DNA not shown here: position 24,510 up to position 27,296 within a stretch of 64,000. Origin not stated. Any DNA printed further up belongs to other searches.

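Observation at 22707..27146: Divergent chaperone-usher-like fibre-assembly operon with subunits of no recognisable pilin family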

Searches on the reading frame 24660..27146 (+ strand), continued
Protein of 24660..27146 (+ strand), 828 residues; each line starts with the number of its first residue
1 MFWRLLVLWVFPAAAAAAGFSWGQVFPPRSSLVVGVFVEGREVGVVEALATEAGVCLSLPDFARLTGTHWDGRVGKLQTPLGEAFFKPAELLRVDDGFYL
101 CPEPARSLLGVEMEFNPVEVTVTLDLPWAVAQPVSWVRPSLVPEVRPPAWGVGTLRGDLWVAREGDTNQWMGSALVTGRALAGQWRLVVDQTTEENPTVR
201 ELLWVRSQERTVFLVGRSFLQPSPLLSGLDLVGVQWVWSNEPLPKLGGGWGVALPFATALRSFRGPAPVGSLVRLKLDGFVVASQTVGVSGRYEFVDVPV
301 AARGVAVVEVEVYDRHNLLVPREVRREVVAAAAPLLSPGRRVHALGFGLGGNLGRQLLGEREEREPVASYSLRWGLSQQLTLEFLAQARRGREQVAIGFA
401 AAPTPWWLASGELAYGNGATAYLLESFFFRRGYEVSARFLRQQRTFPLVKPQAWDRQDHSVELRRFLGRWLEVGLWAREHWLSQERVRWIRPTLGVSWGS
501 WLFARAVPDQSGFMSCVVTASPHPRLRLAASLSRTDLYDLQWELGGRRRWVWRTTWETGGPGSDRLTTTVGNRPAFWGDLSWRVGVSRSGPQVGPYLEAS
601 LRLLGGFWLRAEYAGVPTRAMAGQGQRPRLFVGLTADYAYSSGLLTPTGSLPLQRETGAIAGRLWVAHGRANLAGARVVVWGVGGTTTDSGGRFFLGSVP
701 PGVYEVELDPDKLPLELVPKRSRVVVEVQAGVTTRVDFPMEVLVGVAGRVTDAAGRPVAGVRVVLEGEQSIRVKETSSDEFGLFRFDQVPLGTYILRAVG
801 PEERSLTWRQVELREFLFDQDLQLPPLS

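Call 26: fold_search(model_id=the predicted structure, library=pdb)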
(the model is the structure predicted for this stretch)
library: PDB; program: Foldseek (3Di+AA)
matches with E <= 10: 1008; with E <= 0.001: 93
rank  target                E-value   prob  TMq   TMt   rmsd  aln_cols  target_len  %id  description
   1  3rfz_B                1.2e-27  1.00  0.41  0.43  18.9       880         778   13  Crystal structure of the FimD usher bound to its cognate FimC:FimH substrate (released 2011-06-01)
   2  3rfz_E                1.6e-26  1.00  0.40  0.42  19.1       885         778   13  Crystal structure of the FimD usher bound to its cognate FimC:FimH substrate (released 2011-06-01)
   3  9bog_D                4.0e-25  1.00  0.43  0.45  18.0       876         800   13  Structural basis for adhesin secretion by the outer-membrane usher in type 1 pili (released 2024-10-09)
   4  6e14_D                2.0e-23  1.00  0.43  0.44  18.3       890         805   14  Handover mechanism of the growing pilus by the bacterial outer membrane usher FimD (released 2018-10-17)
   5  9fw9_D                3.8e-23  1.00  0.38  0.45  18.1       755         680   13  Cryo-EM structure of the type 1 pilus assembly platform as part of the FimA-bound chaperone-usher pilus complex (FimDH (released 2025-06-04)
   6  9fy9_D                7.9e-23  1.00  0.39  0.46  18.3       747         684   13  Cryo-EM structure of the type 1 chaperone-usher pilus FimD-tip complex (FimDHGFC) - Conformer 1 (released 2025-06-04)
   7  9fxb_D                2.2e-22  1.00  0.39  0.48  16.6       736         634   12  Cryo-EM structure of the type 1 pilus assembly platform as part of the FimI-bound chaperone-usher pilus complex (FimDH (released 2025-06-04)
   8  9fxs_D                1.1e-21  1.00  0.40  0.49  16.9       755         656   13  Cryo-EM structure of the type 1 pilus complex including pilus rod and FimI-bound assembly platform after incorporation (released 2025-06-04)
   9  9fx8_D                4.2e-21  1.00  0.41  0.49  16.6       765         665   14  Cryo-EM structure of the FimI-bound type 1 pilus assembly platform complex - Local refinement (released 2025-06-04)
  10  7lhg_C                2.0e-20  1.00  0.39  0.40  18.6       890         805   14  Cryo-EM structure of E. coli P pilus tip assembly intermediate PapC-PapD-PapK-PapG in the first conformation (released 2021-08-11)
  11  7lhh_C                1.1e-19  1.00  0.38  0.39  20.0       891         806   15  Cryo-EM structure of E. coli P pilus tip assembly intermediate PapC-PapD-PapK-PapG in the second conformation (released 2021-08-11)
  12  6cd2_C                1.8e-16  1.00  0.39  0.43  16.3       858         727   11  Crystal structure of the PapC usher bound to the chaperone-adhesin PapD-PapG (released 2018-10-03)
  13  7lhi_C                6.7e-16  1.00  0.37  0.41  18.5       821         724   15  Cryo-EM structure of E. coli P pilus tip assembly intermediate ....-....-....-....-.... (released 2021-08-11)
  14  2vqi_A                1.5e-12  1.00  0.34  0.52   9.2       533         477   15  Structure of the P pilus usher (PapC) translocation pore (released 2008-05-27)
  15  3ohn_A                1.6e-12  1.00  0.35  0.56   9.0       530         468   10  Crystal structure of the FimD translocation domain (released 2011-06-01)
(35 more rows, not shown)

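Call 32: search_protein_representatives(alignment_id=A1)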
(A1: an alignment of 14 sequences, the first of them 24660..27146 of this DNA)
Query: 14 sequences, 828 profile positions. Proteins with E-value up to 0.001 (for the whole library): 27258; up to 1e-10: 6957; up to 1e-30: 900. The best 150 are listed.
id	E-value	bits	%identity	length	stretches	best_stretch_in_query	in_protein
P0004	0.0e+00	1371.2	-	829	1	5-825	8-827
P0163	0.0e+00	1040.1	-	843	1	6-825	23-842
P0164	1.2e-181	622.3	-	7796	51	754-802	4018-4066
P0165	1.1e-174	599.2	-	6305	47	648-801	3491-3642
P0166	2.0e-167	575.3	-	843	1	13-826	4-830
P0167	7.0e-166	570.1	-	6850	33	750-806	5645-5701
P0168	2.2e-162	558.6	-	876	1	28-826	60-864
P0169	2.6e-162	558.3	-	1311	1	27-826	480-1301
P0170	3.6e-159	547.9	-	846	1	24-826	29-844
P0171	1.6e-158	545.8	-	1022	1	25-826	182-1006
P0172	4.2e-158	544.4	-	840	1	27-825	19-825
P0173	8.7e-154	530.1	-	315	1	512-825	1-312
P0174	1.3e-151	523.0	-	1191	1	30-826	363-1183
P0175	3.1e-151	521.7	-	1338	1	31-826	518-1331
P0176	4.1e-151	521.3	-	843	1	26-826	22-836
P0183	2.5e-146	505.5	-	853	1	24-824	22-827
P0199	1.6e-134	466.4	-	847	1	17-825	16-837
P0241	3.6e-109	382.6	-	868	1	24-825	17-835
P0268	3.9e-93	329.5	-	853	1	10-826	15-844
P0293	6.9e-86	305.5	-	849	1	6-824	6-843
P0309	1.7e-84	300.9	-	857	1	20-823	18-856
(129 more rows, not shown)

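Call 33: search_protein_families(library=pfam, proteins=[P0166, P0168, P0170, P0172, P0183, P0199, P0241, P0268, P0293, P0309], max_evalue=0.1)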
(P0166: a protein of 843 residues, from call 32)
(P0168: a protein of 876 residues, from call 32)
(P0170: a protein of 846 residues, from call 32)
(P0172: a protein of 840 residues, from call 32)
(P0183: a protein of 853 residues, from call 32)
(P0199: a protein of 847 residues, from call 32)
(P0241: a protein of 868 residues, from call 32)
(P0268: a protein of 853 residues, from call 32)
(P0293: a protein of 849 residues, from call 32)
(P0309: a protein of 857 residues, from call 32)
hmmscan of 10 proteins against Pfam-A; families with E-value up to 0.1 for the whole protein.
P0166 (843 aa): 4 families
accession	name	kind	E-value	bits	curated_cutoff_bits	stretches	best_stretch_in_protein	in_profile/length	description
PF13620.12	CarboxypepD_reg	-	1.2e-12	48.5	32.3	2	746-801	2-57/82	Carboxypeptidase regulatory-like domain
PF17210.9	SdrD_B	-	0.00065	20.3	29.7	1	751-800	17-66/112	SdrD B-like domain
PF11974.14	bMG3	-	0.0065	16.8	34.9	1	755-789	25-59/103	Bacterial alpha-2-macroglobulin MG3 domain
PF17802.7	SpaA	-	0.065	13.8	23.1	0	755-797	13-57/91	Prealbumin-like fold domain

P0168 (876 aa): 7 families
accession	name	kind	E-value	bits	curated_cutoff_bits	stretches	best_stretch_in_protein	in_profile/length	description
PF13620.12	CarboxypepD_reg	-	5.6e-16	59.1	32.3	2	785-852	2-71/82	Carboxypeptidase regulatory-like domain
PF17210.9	SdrD_B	-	4.5e-07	30.5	29.7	1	790-847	17-75/112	SdrD B-like domain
PF14686.12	fn3_3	-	8.2e-05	22.7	24.4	0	817-844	31-58/75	Polysaccharide lyase family 4, domain II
PF13715.12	CarbopepD_reg_2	-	0.00035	21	32.2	1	785-853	1-67/88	CarboxypepD_reg-like domain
PF17802.7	SpaA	-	0.0016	19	23.1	0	793-836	12-57/91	Prealbumin-like fold domain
PF11974.14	bMG3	-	0.0063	16.9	34.9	1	795-828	26-59/103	Bacterial alpha-2-macroglobulin MG3 domain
PF02369.22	Big_1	-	0.01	16.4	34.9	1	787-851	23-91/93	Bacterial Ig-like domain (group 1)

P0170 (846 aa): 7 families
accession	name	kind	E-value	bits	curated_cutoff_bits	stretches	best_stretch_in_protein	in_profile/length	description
PF13620.12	CarboxypepD_reg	-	3.5e-13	50.1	32.3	1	759-810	2-53/82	Carboxypeptidase regulatory-like domain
PF13715.12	CarbopepD_reg_2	-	4.2e-05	23.9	32.2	0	684-719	12-48/88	CarboxypepD_reg-like domain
PF17210.9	SdrD_B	-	0.00032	21.3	29.7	1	769-811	22-64/112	SdrD B-like domain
PF09430.16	EMC7_beta-sandw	-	0.01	16.4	26.6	1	698-734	22-58/122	ER membrane protein complex subunit 7, beta-sandwich domain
PF17802.7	SpaA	-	0.014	16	23.1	0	767-809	12-56/91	Prealbumin-like fold domain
PF23157.1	DUF7055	-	0.066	13.4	27.6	0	787-832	12-57/66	Domain of unknown function (DUF7055)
PF16371.11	MetallophosN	-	0.09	13.4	35.6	0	685-725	9-48/77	N terminal of Calcineurin-like phosphoesterase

P0172 (840 aa): 6 families
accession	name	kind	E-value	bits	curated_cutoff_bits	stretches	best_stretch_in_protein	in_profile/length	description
PF13620.12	CarboxypepD_reg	-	2.3e-13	50.8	32.3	2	741-801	2-62/82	Carboxypeptidase regulatory-like domain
PF17210.9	SdrD_B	-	0.00045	20.8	29.7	1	747-793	18-64/112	SdrD B-like domain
PF17802.7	SpaA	-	0.0036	17.9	23.1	1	748-792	10-57/91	Prealbumin-like fold domain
PF14686.12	fn3_3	-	0.015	15.5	24.4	0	772-792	31-50/75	Polysaccharide lyase family 4, domain II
PF13715.12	CarbopepD_reg_2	-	0.026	15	32.2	0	746-793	6-50/88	CarboxypepD_reg-like domain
PF09430.16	EMC7_beta-sandw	-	0.055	14.1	26.6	0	669-708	8-50/122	ER membrane protein complex subunit 7, beta-sandwich domain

P0183 (853 aa): 3 families
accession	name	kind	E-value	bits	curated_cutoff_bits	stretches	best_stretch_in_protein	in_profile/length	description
PF13620.12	CarboxypepD_reg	-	9.4e-14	52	32.3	1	747-805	2-60/82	Carboxypeptidase regulatory-like domain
PF17210.9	SdrD_B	-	8.3e-07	29.6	29.7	0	761-802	26-67/112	SdrD B-like domain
PF17802.7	SpaA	-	0.0037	17.8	23.1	0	761-798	18-57/91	Prealbumin-like fold domain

P0199 (847 aa): 4 families
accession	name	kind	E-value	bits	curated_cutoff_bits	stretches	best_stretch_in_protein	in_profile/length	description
PF13620.12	CarboxypepD_reg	-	4.6e-13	49.8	32.3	1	753-814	2-63/82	Carboxypeptidase regulatory-like domain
PF17210.9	SdrD_B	-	1.3e-05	25.7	29.7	1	759-807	18-66/112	SdrD B-like domain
PF17802.7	SpaA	-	0.00013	22.5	23.1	1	759-804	9-57/91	Prealbumin-like fold domain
PF13715.12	CarbopepD_reg_2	-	0.081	13.4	32.2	0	754-812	2-57/88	CarboxypepD_reg-like domain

P0241 (868 aa): 5 families
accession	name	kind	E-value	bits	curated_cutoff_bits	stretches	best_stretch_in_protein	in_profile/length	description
PF13620.12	CarboxypepD_reg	-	6.5e-12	46.1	32.3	2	755-807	4-57/82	Carboxypeptidase regulatory-like domain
PF17210.9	SdrD_B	-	7.4e-08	33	29.7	1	766-806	26-66/112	SdrD B-like domain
PF17802.7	SpaA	-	0.001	19.6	23.1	1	765-803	17-57/91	Prealbumin-like fold domain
PF11974.14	bMG3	-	0.0058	17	34.9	1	763-795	27-59/103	Bacterial alpha-2-macroglobulin MG3 domain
PF07210.18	DUF1416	-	0.0063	16.8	23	1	747-814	16-82/97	Protein of unknown function (DUF1416)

P0268 (853 aa): 5 families
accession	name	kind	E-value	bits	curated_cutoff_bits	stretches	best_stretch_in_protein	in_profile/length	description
PF13620.12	CarboxypepD_reg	-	1.3e-12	48.3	32.3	1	759-814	2-57/82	Carboxypeptidase regulatory-like domain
PF17802.7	SpaA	-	1.5e-05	25.5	23.1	0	762-810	7-57/91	Prealbumin-like fold domain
PF17210.9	SdrD_B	-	0.0014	19.2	29.7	1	768-816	21-69/112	SdrD B-like domain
PF13715.12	CarbopepD_reg_2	-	0.0022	18.4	32.2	1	760-814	2-53/88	CarboxypepD_reg-like domain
PF11974.14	bMG3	-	0.077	13.4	34.9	0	766-803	23-60/103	Bacterial alpha-2-macroglobulin MG3 domain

P0293 (849 aa): 4 families
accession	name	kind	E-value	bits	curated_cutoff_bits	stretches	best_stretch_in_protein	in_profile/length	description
PF13620.12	CarboxypepD_reg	-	5.5e-11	43.1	32.3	1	762-816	2-56/82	Carboxypeptidase regulatory-like domain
PF17210.9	SdrD_B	-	0.00022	21.8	29.7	1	772-820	22-70/112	SdrD B-like domain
PF17802.7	SpaA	-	0.0014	19.2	23.1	0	708-749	42-82/91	Prealbumin-like fold domain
PF07210.18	DUF1416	-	0.057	13.8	23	0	750-802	10-61/97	Protein of unknown function (DUF1416)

P0309 (857 aa): 4 families
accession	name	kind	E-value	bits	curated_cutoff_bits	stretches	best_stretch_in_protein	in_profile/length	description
PF13620.12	CarboxypepD_reg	-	2.3e-13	50.7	32.3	2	779-857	4-81/82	Carboxypeptidase regulatory-like domain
PF17210.9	SdrD_B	-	1.9e-06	28.5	29.7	1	785-837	20-72/112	SdrD B-like domain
PF17802.7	SpaA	-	0.044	14.4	23.1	0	786-828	13-57/91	Prealbumin-like fold domain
PF11974.14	bMG3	-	0.097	13.1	34.9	0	785-820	24-59/103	Bacterial alpha-2-macroglobulin MG3 domain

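Call 44: search_solved_structures(query=A3, max_evalue=10, show_alignments=0)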
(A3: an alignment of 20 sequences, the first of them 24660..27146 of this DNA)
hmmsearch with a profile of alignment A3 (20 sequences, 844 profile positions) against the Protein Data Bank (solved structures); distinct sequences matched with E-value up to 10: 16.
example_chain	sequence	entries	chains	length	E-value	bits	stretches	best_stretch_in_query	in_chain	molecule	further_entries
9c7v_B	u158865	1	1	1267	2.5e-10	42.2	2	667-813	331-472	BOS complex subunit NOMO2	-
10ps_A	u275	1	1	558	4.5e-07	31.5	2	759-813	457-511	Serine-aspartate repeat-containing protein D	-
3irp_X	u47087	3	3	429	3.2e-06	28.7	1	761-812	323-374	Uro-adherence factor A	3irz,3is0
3is1_X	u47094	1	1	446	3.4e-06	28.5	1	761-812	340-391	Uro-adherence factor A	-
4v4c_B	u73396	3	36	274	4.4e-05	24.9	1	752-812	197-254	Pyrogallol hydroxytransferase small subunit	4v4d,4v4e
1uwy_A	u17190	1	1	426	0.059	14.5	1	749-811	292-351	CARBOXYPEPTIDASE M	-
9c7u_B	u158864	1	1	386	0.086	14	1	725-826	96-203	BOS complex subunit NOMO2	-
4wi0_B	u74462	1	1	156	0.11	13.6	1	771-813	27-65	Cellulosomal scaffoldin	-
4u3s_B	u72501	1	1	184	0.15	13.2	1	771-813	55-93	Cellulosomal scaffoldin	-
8eoi_G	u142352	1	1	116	0.16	13.1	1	667-717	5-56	ER membrane protein complex subunit 7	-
7eh9_A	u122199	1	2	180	0.27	12.3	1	651-693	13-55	Basal-body rod modification protein FlgD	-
6ww7_G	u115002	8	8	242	0.55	11.3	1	667-717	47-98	ER membrane protein complex subunit 7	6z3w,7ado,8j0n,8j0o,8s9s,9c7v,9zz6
5f5s_B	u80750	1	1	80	0.56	11.3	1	242-304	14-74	Microfibrillar-associated protein 1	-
9yh9_A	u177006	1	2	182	0.96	10.5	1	755-835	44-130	Catechol 1,2-deoxygenase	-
8qk4_A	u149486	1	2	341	1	10.4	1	469-534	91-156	Polyketide synthase PksJ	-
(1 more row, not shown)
